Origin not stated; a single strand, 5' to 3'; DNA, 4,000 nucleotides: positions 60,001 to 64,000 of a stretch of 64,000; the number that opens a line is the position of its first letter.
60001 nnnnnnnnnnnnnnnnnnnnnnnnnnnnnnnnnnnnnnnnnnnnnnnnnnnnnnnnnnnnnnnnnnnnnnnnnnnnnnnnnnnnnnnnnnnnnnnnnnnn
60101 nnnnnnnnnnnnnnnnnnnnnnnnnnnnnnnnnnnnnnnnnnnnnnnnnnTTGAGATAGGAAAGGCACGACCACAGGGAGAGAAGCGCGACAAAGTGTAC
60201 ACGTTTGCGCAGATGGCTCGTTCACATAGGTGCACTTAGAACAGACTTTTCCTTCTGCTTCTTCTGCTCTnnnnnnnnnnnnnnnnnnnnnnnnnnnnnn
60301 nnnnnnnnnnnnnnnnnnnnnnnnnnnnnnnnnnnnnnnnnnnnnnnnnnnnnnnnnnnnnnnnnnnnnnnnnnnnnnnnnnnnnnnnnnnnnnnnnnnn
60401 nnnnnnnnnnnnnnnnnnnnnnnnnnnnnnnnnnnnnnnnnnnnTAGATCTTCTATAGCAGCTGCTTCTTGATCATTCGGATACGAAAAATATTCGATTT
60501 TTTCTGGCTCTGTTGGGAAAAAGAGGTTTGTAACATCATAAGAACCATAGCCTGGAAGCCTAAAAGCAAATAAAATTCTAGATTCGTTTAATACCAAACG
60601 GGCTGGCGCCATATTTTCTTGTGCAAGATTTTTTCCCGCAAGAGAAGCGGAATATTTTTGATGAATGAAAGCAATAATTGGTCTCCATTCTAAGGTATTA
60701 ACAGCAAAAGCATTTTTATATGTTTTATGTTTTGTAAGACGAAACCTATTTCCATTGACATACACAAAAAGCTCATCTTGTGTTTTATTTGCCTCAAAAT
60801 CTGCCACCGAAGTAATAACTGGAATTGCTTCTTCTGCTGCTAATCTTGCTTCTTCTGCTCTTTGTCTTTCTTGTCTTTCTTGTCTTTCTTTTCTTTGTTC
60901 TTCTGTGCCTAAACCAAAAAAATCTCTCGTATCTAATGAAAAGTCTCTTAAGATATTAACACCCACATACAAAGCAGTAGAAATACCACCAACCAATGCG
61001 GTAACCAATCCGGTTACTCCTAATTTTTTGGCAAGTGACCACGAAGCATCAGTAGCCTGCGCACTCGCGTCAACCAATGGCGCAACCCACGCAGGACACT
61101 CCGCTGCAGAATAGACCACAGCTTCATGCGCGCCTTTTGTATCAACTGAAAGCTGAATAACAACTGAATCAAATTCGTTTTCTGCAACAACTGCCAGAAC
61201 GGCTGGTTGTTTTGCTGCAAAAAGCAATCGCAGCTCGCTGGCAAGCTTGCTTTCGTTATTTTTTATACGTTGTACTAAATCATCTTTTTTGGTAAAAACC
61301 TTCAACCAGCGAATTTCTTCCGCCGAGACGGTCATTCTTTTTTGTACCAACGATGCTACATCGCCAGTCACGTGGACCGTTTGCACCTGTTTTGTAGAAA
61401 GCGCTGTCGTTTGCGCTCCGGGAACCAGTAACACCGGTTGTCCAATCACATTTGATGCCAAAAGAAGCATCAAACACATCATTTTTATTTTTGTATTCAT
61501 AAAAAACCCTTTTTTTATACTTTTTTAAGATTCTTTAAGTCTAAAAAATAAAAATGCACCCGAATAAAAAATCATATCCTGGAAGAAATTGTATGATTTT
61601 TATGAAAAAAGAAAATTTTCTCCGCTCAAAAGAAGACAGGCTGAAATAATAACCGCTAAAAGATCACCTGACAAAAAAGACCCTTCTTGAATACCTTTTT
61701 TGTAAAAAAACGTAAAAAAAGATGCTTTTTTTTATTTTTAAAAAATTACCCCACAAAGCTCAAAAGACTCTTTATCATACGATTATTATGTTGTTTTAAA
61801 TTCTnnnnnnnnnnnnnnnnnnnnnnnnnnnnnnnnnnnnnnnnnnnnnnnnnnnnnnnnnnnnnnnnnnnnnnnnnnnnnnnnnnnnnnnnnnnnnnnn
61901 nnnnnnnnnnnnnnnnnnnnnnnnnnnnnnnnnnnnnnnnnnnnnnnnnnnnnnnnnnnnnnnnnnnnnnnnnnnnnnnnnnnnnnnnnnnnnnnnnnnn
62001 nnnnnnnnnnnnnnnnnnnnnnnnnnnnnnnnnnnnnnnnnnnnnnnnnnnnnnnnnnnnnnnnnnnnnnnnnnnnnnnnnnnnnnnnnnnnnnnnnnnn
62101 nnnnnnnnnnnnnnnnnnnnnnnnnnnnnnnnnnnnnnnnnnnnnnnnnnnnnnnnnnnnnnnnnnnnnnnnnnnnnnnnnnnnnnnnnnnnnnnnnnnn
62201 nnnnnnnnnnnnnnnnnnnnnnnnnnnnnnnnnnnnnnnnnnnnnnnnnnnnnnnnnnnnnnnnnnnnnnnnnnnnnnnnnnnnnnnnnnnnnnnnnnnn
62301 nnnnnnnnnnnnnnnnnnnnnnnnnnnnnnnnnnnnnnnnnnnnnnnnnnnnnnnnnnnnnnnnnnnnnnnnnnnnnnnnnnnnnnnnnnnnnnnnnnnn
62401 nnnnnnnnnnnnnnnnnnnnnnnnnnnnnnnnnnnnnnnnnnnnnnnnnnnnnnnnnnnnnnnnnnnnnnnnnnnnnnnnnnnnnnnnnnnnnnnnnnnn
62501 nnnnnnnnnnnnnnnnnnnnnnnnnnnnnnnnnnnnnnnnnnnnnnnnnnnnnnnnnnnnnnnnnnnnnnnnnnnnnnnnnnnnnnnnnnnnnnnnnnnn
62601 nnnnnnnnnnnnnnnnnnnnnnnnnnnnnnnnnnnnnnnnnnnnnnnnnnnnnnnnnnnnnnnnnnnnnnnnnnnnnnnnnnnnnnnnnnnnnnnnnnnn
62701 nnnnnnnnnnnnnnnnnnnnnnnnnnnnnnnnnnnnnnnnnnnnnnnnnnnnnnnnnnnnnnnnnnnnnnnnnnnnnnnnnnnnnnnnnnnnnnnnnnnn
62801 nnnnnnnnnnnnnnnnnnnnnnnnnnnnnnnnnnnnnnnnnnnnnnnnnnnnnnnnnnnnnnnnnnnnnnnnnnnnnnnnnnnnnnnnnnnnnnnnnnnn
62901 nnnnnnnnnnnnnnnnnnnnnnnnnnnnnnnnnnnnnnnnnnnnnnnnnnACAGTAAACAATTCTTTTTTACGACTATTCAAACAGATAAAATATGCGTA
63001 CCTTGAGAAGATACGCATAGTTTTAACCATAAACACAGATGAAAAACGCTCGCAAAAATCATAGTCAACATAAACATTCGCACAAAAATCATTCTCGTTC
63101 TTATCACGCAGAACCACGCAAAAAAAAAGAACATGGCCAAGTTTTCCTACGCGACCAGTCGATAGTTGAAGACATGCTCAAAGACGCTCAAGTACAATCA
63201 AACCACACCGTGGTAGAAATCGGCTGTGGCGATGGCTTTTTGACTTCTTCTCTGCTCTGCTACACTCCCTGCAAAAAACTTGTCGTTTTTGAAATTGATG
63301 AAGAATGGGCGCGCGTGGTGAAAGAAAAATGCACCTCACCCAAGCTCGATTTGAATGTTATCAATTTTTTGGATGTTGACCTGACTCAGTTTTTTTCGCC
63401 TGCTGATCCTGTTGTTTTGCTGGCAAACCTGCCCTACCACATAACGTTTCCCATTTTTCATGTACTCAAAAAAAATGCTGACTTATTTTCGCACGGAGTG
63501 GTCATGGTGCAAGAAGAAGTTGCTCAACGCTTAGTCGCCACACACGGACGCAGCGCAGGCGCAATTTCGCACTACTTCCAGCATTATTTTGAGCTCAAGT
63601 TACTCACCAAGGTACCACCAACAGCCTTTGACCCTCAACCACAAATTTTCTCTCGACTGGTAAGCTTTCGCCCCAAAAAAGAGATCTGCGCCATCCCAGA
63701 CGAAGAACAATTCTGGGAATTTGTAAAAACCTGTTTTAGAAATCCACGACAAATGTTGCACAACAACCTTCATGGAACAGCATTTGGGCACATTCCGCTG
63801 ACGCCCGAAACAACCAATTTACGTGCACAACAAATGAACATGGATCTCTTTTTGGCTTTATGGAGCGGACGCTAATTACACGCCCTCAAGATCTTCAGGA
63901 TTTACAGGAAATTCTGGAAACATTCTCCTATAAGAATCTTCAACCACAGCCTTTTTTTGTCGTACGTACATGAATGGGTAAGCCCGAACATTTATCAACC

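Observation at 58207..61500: Effector-like protein with two CX5R phosphatase domains in one polypeptide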

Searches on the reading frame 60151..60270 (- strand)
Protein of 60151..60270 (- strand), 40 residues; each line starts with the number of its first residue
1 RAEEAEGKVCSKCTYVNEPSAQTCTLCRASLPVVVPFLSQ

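Call 41: search_solved_structures(query=window:60151-60270:-, max_evalue=10, show_alignments=4)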
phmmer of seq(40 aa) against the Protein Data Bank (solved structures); distinct sequences matched with E-value up to 10: 20.
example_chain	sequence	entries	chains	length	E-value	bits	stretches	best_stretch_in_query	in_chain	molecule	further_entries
5af6_F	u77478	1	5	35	4.9e-05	26.3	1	9-32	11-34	TRABID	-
4s1z_F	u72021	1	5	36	5.3e-05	26.2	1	9-32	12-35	Ubiquitin thioesterase ZRANB1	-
7tv4_K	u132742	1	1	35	0.031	17.7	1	7-28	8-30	E3 ubiquitin-protein ligase RNF31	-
4owf_G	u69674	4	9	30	0.034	17.6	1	9-28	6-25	E3 ubiquitin-protein ligase RNF31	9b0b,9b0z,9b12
9azj_E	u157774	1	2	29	0.036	17.6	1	9-29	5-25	E3 ubiquitin-protein ligase RNF31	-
8im5_A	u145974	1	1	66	0.037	17.5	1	4-32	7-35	RanBP-type and C3HC4-type zinc finger-containing protein 1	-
2crc_A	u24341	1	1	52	0.043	17.3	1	7-32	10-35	Ubiquitin conjugating enzyme 7 interacting protein 3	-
1nj3_A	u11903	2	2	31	0.065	16.8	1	9-28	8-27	NPL4 | homolog of yeast nuclear protein localization 4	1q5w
3b08_B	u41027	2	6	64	0.072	16.6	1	7-32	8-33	RanBP-type and C3HC4-type zinc finger-containing protein 1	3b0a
3a9k_C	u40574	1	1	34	0.29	14.8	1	10-28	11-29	Mitogen-activated protein kinase kinase kinase 7-interacting protein 3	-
7e62_C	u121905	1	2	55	0.3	14.8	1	3-28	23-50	TGF-beta-activated kinase 1 and MAP3K7-binding protein 2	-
9e6q_Ag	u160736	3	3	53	0.31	14.7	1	7-29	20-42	Large ribosomal subunit protein eL40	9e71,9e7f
2wwz_C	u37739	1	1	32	0.31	14.7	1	9-28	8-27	MITOGEN-ACTIVATED PROTEIN KINASE KINASE KINASE 7-INTERACTING PROTEIN 2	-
2wx0_C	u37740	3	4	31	0.35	14.6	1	9-28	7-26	MITOGEN-ACTIVATED PROTEIN KINASE KINASE KINASE 7-INTERACTING PROTEIN 2 | TGF-beta-activated kinase 1 and MAP3K7-binding protein 2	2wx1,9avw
9avt_C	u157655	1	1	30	0.42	14.3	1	9-28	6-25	TGF-beta-activated kinase 1 and MAP3K7-binding protein 2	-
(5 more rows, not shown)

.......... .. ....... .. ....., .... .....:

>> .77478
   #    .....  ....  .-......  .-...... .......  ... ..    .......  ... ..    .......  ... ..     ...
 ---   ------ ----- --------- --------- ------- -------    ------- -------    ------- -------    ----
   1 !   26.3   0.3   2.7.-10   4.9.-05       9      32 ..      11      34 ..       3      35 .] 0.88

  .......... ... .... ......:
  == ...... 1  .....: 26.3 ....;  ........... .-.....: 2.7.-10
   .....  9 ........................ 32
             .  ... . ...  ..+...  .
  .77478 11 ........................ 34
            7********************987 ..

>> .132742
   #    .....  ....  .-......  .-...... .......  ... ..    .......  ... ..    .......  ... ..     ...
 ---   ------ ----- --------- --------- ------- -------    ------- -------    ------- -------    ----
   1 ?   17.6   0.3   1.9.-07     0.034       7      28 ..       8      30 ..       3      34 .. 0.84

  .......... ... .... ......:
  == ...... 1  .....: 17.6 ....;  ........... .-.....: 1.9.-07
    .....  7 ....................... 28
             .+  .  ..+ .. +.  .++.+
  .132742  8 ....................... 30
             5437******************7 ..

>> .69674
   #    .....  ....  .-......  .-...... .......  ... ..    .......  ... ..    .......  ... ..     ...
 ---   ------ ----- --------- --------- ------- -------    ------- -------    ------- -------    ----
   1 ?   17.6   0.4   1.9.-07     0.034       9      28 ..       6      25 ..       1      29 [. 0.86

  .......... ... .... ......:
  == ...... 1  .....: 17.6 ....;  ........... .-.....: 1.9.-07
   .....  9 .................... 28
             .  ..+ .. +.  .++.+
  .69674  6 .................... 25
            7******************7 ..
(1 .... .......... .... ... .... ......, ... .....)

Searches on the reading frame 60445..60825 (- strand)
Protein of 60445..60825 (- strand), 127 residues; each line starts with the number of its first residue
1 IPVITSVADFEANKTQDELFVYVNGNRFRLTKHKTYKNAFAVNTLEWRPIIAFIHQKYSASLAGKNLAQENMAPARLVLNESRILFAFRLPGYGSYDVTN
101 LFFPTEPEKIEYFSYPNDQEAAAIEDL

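Call 52: search_protein_families(library=pfam, proteins=[window:60445-60825:-], max_evalue=1)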
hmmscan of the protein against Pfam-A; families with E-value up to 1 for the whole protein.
seq(127 aa): 0 families

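Call 92: search_solved_structures(query=A6, max_evalue=10, show_alignments=0)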
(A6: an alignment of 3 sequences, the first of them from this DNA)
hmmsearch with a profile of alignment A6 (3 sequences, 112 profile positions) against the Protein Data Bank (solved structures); distinct sequences matched with E-value up to 10: 4.
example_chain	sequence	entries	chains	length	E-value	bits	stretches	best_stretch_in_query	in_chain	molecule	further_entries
5vec_A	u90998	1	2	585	0.25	14.7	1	69-100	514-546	Phosphoglucomutase-1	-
1c47_A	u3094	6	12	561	1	12.8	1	69-102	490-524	ALPHA-D-GLUCOSE 1,6-BISPHOSPHATE PHOSPHOTRANSFERASE | PROTEIN (ALPHA-D-GLUCOSE 1-PHOSPHATE PHOSPHOGLUCOMUTASE) | PHOSPHOGLUCOMUTASE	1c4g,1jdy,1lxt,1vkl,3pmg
5vbi_A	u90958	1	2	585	1.4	12.3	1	69-100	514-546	Phosphoglucomutase-1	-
8qx8_E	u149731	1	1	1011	3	11.2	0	23-68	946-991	Vacuolar protein sorting-associated protein 3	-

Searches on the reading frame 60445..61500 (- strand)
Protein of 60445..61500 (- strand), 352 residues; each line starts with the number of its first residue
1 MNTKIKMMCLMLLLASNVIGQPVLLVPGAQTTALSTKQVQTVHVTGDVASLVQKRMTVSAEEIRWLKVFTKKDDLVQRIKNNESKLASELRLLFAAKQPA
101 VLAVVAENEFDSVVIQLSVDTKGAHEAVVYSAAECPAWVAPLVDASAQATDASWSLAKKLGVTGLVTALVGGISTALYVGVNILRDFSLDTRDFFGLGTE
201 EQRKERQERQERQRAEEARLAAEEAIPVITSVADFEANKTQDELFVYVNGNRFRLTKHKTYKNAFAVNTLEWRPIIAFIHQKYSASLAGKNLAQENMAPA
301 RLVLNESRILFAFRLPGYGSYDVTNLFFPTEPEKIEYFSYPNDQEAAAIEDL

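Call 57: predict_structure(alignment_id=A3)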
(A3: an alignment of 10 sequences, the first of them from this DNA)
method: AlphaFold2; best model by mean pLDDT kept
length: 352 residues; sequences in the alignment: 10
mean_pLDDT: 70.0   pTM: 0.42
mean pLDDT of the five models: 70.0, 69.7, 68.7, 66.5, 61.7
residues with pLDDT >= 90: 75; 70-90: 140; 50-70: 48; < 50: 89
segments of 3 or more residues with pLDDT < 50: 1-4, 6-21, 152-198, 331-352
pLDDT, mean of each block of 10 residues (from residue 1): 45 38 61 77 81 90 95 92 94 88 92 90 84 91 92 41 33 30 36 48 84 86 84 85 81 82 73 69 69 58 77 66 73 35 41 36
secondary structure, 60 per line:
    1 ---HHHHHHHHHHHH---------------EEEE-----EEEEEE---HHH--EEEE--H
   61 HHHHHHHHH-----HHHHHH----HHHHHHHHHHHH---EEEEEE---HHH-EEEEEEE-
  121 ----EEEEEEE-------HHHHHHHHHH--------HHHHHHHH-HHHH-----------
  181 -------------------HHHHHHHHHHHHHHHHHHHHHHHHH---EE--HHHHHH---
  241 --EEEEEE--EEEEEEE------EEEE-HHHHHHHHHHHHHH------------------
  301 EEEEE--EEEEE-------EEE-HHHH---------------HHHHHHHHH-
elements in order: H4-15 E31-34 E40-45 E54-57 H60-69 H75-80 H85-96 E100-105 E113-119 E125-131 H139-148 H157-164 H166-169 H200-224 H232-237 E243-248 E251-257 E264-267 H269-282 E301-305 E308-312 E320-322 H324-327 H343-351

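Call 60: fold_search(model_id=the predicted structure, library=pdb)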
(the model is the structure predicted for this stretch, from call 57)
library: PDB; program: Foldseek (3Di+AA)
matches with E <= 10: 357; with E <= 0.001: 0
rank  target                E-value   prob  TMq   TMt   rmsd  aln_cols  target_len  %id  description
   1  6on1_F                2.5e-01  0.08  0.08  0.17  13.8       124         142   14  A resting state structure of L-DOPA dioxygenase from Streptomyces sclerotialus (released 2019-06-26)
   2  6on3_D                4.7e-01  0.06  0.08  0.17  15.2       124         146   13  A substrate bound structure of L-DOPA dioxygenase from Streptomyces sclerotialus (released 2019-06-26)
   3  5lc5_C                5.0e-01  0.30  0.14  0.23  13.3       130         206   10  Structure of mammalian respiratory Complex I, class2 (released 2016-09-07)
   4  6on1_E                5.0e-01  0.05  0.07  0.17  13.7       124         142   16  A resting state structure of L-DOPA dioxygenase from Streptomyces sclerotialus (released 2019-06-26)
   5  5dyn_A                6.8e-01  0.11  0.12  0.25  10.9        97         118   11  B. fragilis cysteine protease (released 2016-03-30)
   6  5kew_E                9.6e-01  0.07  0.11  0.26   8.8       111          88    9  Vibrio parahaemolyticus VtrA/VtrC complex bound to the bile salt taurodeoxycholate (released 2016-07-20)
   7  6on1_B                1.0e+00  0.04  0.08  0.17  13.8       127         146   16  A resting state structure of L-DOPA dioxygenase from Streptomyces sclerotialus (released 2019-06-26)
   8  5gzl_A                1.0e+00  0.03  0.08  0.08  14.5       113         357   12  Cyclodeaminase_PA (released 2018-01-17)
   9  6on3_A                1.1e+00  0.03  0.08  0.17  14.2       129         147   15  A substrate bound structure of L-DOPA dioxygenase from Streptomyces sclerotialus (released 2019-06-26)
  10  8t2v_B                1.2e+00  0.16  0.09  0.05   4.5        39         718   20  Cryo-EM Structures of Full-length Integrin alphaIIbbeta3 in Native Lipids (released 2023-07-26)
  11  2zvf_F                1.2e+00  0.04  0.07  0.13   8.5        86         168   19  Crystal structure of Archaeoglobus fulgidus alanyl-tRNA synthetase C-terminal dimerization domain (released 2009-06-30)
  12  6fju_B                1.2e+00  0.03  0.08  0.14  15.8       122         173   11  Rpn11 homolog from Caldiarchaeum Subterraneum (released 2018-07-25)
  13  6on1_A                1.2e+00  0.03  0.07  0.16  14.0       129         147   14  A resting state structure of L-DOPA dioxygenase from Streptomyces sclerotialus (released 2019-06-26)
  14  2oiv                  1.3e+00  0.11  0.11  0.21   4.1        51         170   16  Structural Analysis of Xanthomonas XopD Provides Insights Into Substrate Specificity of Ubiquitin-like Protein Proteases (released 2007-05-29)
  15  5gzi_A                1.4e+00  0.02  0.08  0.08  14.3       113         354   12  Cyclodeaminase_PA (released 2018-01-17)
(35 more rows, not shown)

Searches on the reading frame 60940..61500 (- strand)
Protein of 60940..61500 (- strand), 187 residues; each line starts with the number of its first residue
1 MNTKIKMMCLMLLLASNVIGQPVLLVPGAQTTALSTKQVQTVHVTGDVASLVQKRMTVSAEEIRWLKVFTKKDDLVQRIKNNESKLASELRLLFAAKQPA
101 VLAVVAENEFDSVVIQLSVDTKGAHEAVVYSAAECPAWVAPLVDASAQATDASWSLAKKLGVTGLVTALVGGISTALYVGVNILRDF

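Call 27: find_homologous_proteins(query=A1, max_evalue=0.001)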
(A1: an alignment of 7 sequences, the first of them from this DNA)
Query A1 (7 sequences) (187 aa, profile of the alignment): 1 proteins with E <= 0.001 among 8000 candidates.
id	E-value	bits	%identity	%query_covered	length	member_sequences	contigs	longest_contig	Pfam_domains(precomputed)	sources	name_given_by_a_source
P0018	3.0e-46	175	76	87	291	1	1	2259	-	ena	-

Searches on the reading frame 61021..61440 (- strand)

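Call 52: search_protein_families(library=pfam, proteins=[window:61021-61440:-], max_evalue=1)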
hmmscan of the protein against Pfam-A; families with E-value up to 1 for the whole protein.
seq(140 aa): 1 family
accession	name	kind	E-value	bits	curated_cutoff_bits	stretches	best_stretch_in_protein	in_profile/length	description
PF21345.3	PcRGLX_2nd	-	0.015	14.8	23.5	1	33-109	7-85/360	PcRGLX-like protein central beta sandwich domain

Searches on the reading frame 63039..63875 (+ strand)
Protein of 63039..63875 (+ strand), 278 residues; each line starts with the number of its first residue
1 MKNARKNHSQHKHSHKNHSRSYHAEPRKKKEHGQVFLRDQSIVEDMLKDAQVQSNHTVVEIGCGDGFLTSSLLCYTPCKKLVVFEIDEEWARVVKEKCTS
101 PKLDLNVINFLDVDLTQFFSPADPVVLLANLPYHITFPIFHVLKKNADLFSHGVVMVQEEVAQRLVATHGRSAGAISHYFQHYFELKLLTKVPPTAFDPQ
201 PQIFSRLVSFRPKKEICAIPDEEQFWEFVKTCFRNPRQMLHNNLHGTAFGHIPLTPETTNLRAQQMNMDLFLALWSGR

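Call 3: search_protein_families(library=pfam, proteins=[window:63039-63875:+], max_evalue=1)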
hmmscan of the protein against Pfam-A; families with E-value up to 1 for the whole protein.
window:63039-63875:+ (278 aa): 12 families
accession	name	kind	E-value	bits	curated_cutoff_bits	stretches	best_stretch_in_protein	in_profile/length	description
PF00398.26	RrnaAD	-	6.8e-41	140.5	24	1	27-246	3-225/263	Ribosomal RNA adenine dimethylase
PF05175.20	MTS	-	6.1e-05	23.2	23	1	49-135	26-110/170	Methyltransferase small domain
PF13649.12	Methyltransf_25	-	0.00046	21.3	27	1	58-118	1-58/97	Methyltransferase domain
PF13679.12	Methyltransf_32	-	0.0016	18.8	27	1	41-103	11-76/143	Methyltransferase domain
PF08242.18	Methyltransf_12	-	0.0024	19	30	1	59-144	1-86/98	Methyltransferase domain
PF08241.18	Methyltransf_11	-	0.0076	17.3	21.2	1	59-117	1-53/95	Methyltransferase domain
PF13847.12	Methyltransf_31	-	0.026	14.6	27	1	54-117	3-65/145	Methyltransferase domain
PF01564.23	Spermine_synth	-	0.091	12.7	22.9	1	54-96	18-60/186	Spermine/spermidine synthase domain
PF24246.1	SH3b_T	-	0.15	12.8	27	1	68-95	32-59/74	SH3b_T domain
PF13489.12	Methyltransf_23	-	0.15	12.2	27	1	53-101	21-61/164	Methyltransferase domain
PF08123.19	DOT1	-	0.16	12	23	1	41-96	29-84/205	Histone methylation protein DOT1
PF06325.19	PrmA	-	0.17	11.8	22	1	49-160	156-267/296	Ribosomal protein L11 methyltransferase (PrmA)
